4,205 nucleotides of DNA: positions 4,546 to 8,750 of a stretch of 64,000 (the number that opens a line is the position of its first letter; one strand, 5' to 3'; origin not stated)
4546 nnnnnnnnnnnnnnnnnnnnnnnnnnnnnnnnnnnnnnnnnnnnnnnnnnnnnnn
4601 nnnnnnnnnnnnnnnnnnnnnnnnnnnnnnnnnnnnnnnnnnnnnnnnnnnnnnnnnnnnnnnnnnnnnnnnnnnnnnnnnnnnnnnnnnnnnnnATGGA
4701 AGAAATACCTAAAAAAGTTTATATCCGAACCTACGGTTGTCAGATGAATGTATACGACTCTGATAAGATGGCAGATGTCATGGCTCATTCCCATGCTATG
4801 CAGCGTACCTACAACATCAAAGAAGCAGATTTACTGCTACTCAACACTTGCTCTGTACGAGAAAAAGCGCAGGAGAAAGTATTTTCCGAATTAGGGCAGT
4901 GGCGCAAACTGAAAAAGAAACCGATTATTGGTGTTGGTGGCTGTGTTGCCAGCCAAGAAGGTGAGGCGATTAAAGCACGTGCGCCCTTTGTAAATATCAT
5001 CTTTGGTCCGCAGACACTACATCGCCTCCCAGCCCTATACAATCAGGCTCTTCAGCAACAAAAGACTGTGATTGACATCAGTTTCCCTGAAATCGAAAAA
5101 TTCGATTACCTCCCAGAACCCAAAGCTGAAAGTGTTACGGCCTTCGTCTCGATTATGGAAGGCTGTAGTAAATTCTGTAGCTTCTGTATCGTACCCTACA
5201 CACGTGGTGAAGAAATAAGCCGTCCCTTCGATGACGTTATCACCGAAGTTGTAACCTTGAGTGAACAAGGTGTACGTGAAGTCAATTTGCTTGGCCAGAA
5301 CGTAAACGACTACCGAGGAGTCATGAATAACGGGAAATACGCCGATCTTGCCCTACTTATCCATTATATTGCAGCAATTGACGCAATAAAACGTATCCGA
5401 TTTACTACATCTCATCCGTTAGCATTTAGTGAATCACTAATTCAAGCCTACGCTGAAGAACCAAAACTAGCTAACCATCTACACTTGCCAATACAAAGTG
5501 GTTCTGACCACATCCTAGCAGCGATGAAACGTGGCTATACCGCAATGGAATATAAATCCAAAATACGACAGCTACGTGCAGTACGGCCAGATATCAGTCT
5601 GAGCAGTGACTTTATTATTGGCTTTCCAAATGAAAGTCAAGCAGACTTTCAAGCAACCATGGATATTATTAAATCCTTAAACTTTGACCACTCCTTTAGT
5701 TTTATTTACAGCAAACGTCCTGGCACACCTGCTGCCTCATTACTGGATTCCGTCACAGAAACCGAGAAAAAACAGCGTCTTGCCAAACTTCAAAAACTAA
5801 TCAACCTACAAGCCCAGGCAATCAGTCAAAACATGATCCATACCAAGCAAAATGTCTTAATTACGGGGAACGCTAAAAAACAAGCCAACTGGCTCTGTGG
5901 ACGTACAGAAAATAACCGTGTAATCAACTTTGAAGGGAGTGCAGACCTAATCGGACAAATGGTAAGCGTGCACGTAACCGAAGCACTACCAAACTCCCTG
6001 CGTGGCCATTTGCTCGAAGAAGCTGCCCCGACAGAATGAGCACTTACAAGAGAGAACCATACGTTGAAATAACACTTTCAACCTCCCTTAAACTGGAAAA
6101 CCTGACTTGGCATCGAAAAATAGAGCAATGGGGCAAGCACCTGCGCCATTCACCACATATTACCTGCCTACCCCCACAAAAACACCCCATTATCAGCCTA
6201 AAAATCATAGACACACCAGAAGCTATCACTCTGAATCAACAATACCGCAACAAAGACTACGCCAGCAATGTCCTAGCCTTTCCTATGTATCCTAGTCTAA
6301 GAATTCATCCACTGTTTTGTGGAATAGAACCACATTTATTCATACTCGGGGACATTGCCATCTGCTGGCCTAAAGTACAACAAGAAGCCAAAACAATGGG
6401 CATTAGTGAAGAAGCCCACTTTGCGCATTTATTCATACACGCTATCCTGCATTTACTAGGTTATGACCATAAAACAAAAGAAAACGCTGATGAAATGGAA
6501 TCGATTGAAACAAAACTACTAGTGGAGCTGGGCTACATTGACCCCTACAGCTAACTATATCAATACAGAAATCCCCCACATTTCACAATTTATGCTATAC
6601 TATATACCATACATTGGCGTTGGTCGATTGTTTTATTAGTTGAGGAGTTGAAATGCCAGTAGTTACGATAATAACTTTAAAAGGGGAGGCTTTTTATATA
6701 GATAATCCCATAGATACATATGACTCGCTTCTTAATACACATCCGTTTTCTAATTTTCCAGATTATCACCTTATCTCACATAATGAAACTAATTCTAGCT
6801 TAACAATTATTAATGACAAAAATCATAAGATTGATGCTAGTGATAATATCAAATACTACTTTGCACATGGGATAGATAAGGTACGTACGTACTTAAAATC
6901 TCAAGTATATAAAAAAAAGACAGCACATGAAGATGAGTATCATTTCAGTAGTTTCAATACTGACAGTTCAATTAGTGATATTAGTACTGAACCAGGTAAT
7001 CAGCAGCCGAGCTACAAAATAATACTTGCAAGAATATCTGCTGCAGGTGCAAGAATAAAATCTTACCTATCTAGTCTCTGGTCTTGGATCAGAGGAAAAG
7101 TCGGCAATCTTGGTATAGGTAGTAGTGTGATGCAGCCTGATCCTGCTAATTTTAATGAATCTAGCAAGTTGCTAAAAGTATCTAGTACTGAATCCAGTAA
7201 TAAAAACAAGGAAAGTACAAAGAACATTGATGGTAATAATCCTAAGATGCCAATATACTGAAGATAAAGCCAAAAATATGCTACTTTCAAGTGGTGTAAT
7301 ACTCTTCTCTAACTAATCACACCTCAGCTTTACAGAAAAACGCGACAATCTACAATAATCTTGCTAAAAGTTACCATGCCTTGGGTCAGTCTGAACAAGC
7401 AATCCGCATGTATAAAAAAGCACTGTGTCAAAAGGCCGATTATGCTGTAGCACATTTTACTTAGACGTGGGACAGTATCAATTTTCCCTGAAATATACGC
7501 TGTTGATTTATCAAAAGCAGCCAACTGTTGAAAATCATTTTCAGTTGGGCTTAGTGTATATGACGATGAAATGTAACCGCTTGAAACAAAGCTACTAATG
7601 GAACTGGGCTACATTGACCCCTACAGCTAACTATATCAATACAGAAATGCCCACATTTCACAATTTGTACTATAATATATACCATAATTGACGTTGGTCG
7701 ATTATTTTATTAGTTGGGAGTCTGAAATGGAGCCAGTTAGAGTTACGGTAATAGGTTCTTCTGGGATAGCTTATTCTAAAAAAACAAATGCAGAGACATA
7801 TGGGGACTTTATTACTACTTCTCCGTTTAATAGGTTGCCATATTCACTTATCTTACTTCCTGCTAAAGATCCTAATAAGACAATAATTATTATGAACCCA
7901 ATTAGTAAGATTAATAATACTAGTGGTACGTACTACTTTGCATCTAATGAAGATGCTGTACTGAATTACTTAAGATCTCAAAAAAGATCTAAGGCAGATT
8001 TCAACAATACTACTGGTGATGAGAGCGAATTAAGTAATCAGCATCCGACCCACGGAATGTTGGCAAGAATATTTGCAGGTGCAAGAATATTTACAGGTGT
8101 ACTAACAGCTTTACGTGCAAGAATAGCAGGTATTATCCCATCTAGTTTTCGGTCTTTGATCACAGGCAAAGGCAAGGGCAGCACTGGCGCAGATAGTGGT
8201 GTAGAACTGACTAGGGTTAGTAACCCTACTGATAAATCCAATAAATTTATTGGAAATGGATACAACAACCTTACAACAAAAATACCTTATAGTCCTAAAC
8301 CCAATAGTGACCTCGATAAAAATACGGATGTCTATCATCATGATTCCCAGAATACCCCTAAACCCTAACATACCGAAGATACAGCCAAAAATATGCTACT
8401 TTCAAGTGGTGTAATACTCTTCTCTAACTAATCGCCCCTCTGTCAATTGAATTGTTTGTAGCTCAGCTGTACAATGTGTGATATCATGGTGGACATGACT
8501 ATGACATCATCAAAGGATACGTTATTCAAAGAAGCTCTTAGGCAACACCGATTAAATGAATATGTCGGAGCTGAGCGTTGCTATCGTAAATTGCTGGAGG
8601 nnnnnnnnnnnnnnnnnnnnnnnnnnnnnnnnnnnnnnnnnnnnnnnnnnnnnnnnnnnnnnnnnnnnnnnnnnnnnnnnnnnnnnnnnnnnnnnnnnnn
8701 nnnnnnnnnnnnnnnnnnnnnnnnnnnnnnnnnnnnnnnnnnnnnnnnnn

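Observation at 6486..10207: Tandem segmental duplication: near-identical leader and trailer around hyper-diverged paralogous ORFs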

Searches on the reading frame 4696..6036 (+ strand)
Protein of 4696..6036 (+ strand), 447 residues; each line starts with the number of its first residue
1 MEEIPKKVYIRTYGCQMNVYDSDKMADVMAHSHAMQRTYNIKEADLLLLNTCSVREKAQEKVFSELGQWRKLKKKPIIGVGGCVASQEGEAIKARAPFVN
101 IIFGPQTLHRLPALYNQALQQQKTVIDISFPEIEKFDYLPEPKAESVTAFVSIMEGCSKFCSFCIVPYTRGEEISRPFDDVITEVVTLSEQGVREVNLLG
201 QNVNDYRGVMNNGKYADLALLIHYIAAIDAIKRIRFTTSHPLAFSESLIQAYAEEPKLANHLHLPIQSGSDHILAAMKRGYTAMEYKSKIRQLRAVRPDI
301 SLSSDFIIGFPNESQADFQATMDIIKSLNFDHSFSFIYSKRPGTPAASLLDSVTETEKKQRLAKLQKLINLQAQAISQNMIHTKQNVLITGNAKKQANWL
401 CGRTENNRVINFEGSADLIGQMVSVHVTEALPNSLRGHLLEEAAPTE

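Call 16: find_related_loci(query=window:4696-6036:+, collection=genome_contigs, flank=10000)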
Query window:4696-6036:+ (447 aa) in genome_contigs; peptide patterns used: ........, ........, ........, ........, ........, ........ (x = any residue, [..] = any of these).
600 stretches matched a pattern (row limit reached: there are more); 597 encode a relative of the query (tblastn E <= 1e-3); the best 80 are kept; 80 distinct loci.
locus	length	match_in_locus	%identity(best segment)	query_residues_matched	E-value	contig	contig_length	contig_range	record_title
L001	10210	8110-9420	70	6-439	0e+0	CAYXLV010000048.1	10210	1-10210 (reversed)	MAG TPA_asm: uncultured Coxiellaceae bacterium isolate binchicken_co237_13 genome assembly, contig: NODE_3574_length_102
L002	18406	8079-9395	68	6-442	0e+0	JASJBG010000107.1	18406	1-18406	MAG: Woeseiaceae bacterium isolate MO_074.B2 MO_074.c_1612, whole genome shotgun sequence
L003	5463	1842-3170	66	4-443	0e+0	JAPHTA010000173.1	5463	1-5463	MAG: Sedimenticola sp. isolate N3S-Bin_9 c_000000551579, whole genome shotgun sequence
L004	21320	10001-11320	67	6-442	0e+0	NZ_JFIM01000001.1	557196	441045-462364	Legionella pneumophila subsp. fraseri strain ATCC 33156 contig001, whole genome shotgun sequence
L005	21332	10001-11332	66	5-445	0e+0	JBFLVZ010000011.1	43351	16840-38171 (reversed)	MAG: Pseudomonadota bacterium isolate MAG019 MAG019_11, whole genome shotgun sequence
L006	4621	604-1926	67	6-443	0e+0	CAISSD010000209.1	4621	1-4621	MAG: uncultured Legionellaceae bacterium isolate AM3_bin-1013 genome assembly, contig: bin-1013:209/301, whole genome sh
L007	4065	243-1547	68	6-437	0e+0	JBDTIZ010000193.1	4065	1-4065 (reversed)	MAG: Gammaproteobacteria bacterium isolate cluster2_bin.40 k127_3224199, whole genome shotgun sequence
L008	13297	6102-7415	66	6-440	0e+0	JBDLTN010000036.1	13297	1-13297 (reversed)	MAG: Pseudomonadota bacterium isolate lewisrun_2019_sw_WHONDRS-S19S_0014_A_bin.56 scaffold_0000850, whole genome shotgun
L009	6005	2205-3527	66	7-444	0e+0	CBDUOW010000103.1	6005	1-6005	MAG TPA_asm: uncultured Gammaproteobacteria bacterium isolate SRR22808129_concoct_108 genome assembly, contig: ERZ250434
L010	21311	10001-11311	66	6-439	0e+0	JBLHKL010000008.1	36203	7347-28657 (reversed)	MAG: Gammaproteobacteria bacterium isolate 3300054698_168 Ga0535670_0001298, whole genome shotgun sequence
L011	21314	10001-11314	67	6-440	0e+0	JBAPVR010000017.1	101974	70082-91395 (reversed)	MAG: Candidatus Aquirickettsiella sp. isolate MFD04133_ilm_asm_bin2 k127_9414, whole genome shotgun sequence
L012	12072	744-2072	65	6-445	0e+0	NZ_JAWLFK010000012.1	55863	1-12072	MAG: Thioalkalivibrio sp. isolate 21BLK6-1.bin.140 NODE_283_length_55863_cov_31.871279, whole genome shotgun sequence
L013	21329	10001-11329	65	2-441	0e+0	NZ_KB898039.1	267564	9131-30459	Thioalkalivibrio sp. ALJ16 D000DRAFT_scaffold00003.3, whole genome shotgun sequence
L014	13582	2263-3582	66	6-442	0e+0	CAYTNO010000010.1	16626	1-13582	MAG TPA_asm: uncultured Woeseiaceae bacterium isolate SRP155585_co2_233 genome assembly, contig: NODE_1947_length_16626_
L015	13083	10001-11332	65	4-444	0e+0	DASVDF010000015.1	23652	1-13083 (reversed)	MAG TPA_asm: Woeseiaceae bacterium isolate SMAG_U2026 k141_1580483, whole genome shotgun sequence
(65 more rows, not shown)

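Call 55: find_homologous_proteins(query=window:4696-6036:+, max_evalue=1e-150)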
Query window:4696-6036:+ (447 aa): 7967 proteins with E <= 1e-150 among 8000 candidates; the best 120 are listed.
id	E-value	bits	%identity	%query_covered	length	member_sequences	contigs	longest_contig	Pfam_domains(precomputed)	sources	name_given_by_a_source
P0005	1.1e-296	1001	100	100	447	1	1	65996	PF04055.28,PF00919.27,PF01938.27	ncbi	-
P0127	4.5e-222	755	77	98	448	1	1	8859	PF04055.28,PF00919.27,PF01938.27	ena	-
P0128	2.8e-206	703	71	97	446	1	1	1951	PF04055.28,PF00919.27,PF01938.27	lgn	-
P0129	7.5e-206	702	71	98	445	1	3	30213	PF04055.28,PF00919.27,PF01938.27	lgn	-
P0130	2.7e-205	700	72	98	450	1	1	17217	PF04055.28,PF00919.27,PF01938.27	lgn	-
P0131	3.9e-205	700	72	97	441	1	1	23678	PF04055.28,PF00919.27,PF01938.27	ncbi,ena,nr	ncbi:MAG: tRNA (N6-isopentenyl adenosine(37)-C2)-methylthiotransferase MiaB [Legionellales bacterium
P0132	4.1e-204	696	70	98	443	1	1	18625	PF04055.28,PF00919.27,PF01938.27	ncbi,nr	ncbi:MAG: tRNA (N6-isopentenyl adenosine(37)-C2)-methylthiotransferase MiaB [Proteobacteria bacteriu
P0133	7.6e-204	695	70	97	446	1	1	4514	PF04055.28,PF00919.27,PF01938.27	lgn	-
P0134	8.8e-204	695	71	97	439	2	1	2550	PF04055.28,PF00919.27,PF01938.27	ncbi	ncbi:tRNA (N6-isopentenyl adenosine(37)-C2)-methylthiotransferase MiaB [soil metagenome]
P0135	1.0e-203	695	70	98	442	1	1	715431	PF04055.28,PF00919.27,PF01938.27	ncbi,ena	-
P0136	2.0e-203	694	70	98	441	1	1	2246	PF04055.28,PF00919.27,PF01938.27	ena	-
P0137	2.4e-203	694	71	98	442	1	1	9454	PF04055.28,PF00919.27,PF01938.27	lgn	-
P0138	3.5e-203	693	70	97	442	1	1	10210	PF04055.28,PF00919.27,PF01938.27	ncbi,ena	-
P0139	3.6e-203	693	70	98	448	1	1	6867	PF04055.28,PF00919.27,PF01938.27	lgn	-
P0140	4.3e-203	693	70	98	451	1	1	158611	PF04055.28,PF00919.27,PF01938.27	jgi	jgi:tRNA-2-methylthio-N6-dimethylallyladenosine synthase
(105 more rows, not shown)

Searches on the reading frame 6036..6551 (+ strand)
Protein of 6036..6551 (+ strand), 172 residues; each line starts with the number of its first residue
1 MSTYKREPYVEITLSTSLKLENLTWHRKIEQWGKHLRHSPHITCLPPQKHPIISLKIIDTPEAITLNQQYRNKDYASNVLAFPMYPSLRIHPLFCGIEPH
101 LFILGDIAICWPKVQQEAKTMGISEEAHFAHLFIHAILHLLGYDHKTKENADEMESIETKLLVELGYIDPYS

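Call 10: search_protein_families(library=pfam, proteins=[window:6036-6551:+], max_evalue=1)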
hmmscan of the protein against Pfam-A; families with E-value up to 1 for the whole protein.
window:6036-6551:+ (172 aa): 1 family
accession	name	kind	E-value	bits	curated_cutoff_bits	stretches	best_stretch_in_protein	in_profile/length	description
PF02130.23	YbeY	-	6.6e-30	104.1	25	1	49-164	26-128/129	Endoribonuclease YbeY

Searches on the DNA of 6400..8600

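Call 37: search_rna_families(source=window, start=6400, end=8600, threshold=evalue, max_evalue=1)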
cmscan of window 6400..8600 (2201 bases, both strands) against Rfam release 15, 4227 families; matches with E-value up to 1: 0.
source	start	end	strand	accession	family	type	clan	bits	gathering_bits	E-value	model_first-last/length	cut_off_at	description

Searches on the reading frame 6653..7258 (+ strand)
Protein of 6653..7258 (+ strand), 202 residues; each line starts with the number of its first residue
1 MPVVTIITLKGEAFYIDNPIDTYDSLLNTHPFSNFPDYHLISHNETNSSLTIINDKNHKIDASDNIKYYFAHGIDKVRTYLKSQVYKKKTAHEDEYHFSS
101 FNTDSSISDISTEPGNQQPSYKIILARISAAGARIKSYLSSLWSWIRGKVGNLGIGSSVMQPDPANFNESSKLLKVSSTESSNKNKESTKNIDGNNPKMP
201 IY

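Call 7: search_protein_families(library=ncbifam, proteins=[window:6653-7258:+], max_evalue=0.1)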
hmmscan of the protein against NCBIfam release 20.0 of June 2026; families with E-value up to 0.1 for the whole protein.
window:6653-7258:+ (202 aa): 0 families

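Call 10: search_protein_families(library=pfam, proteins=[window:6653-7258:+], max_evalue=1)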
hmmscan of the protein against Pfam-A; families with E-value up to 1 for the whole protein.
window:6653-7258:+ (202 aa): 0 families

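Call 11: list_cluster_members(proteins=[window:6653-7258:+, window:7727-8365:+, window:8474-10204:+, window:6036-6551:+, window:4696-6036:+])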
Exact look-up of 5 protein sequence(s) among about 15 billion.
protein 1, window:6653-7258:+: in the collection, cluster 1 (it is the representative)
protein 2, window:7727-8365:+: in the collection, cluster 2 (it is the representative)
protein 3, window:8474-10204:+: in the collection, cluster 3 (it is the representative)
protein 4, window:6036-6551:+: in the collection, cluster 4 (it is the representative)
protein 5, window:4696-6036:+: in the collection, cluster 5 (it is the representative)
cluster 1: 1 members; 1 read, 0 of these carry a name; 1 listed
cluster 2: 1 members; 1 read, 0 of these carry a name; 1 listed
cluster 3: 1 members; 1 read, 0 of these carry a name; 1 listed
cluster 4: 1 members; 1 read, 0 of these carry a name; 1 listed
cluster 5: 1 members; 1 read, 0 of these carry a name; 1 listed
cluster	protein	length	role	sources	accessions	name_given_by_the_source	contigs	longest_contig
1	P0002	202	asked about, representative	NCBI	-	-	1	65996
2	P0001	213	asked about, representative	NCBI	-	-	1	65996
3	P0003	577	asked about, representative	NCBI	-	-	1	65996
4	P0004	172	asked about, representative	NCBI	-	-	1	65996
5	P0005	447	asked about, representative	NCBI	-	-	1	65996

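Call 18: search_protein_representatives(alignment_id=A1)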
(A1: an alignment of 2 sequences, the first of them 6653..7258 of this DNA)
Query: 2 sequences, 232 profile positions. Proteins with E-value up to 0.001 (for the whole library): 4; up to 1e-10: 3; up to 1e-30: 2. The best 4 are listed.
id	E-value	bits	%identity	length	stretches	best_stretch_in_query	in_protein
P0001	3.0e-113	393.6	-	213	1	1-230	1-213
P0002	1.6e-103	361.7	-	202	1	1-232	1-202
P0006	1.9e-11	60.5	-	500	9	139-177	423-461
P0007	2.8e-04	37.0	-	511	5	7-33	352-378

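Call 29: predict_structure(alignment_id=A1)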
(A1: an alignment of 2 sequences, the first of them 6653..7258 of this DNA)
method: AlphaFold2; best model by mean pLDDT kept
length: 202 residues; sequences in the alignment: 2
mean_pLDDT: 37.5   pTM: 0.17
mean pLDDT of the five models: 37.5, 35.6, 35.6, 33.2, 32.4
residues with pLDDT >= 90: 0; 70-90: 0; 50-70: 10; < 50: 192
segments of 3 or more residues with pLDDT < 50: 1-134, 136-138, 150-202
pLDDT, mean of each block of 10 residues (from residue 1): 37 38 34 30 30 33 34 39 40 32 32 38 41 46 53 43 41 35 34 39 41
secondary structure, 60 per line:
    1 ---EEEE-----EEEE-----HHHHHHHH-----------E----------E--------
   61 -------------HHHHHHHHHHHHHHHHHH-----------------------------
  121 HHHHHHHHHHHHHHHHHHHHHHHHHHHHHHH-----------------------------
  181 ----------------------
elements in order: E4-7 E13-16 H22-29 H74-91 H121-151

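Call 34: find_related_loci(query=A1, collection=viral_contigs, flank=5000)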
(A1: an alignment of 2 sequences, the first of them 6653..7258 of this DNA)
Query A1 (202 aa) in viral_contigs; peptide patterns used: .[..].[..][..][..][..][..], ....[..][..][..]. (x = any residue, [..] = any of these).
434 stretches matched a pattern, but none encodes a relative of the query by tblastn (E <= 1e-3).

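Call 49: search_protein_families(library=phrogs, proteins=[window:6653-7258:+], max_evalue=1)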
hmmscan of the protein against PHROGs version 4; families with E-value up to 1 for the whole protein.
window:6653-7258:+ (202 aa): 0 families

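Call 50: search_protein_families(library=padloc, proteins=[window:6653-7258:+], max_evalue=1)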
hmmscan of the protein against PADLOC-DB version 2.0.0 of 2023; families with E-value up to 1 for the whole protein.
window:6653-7258:+ (202 aa): 0 families

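Call 51: search_solved_structures(query=A1, max_evalue=10)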
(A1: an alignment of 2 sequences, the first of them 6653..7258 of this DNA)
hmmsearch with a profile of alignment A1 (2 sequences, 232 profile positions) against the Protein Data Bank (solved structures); distinct sequences matched with E-value up to 10: 0.
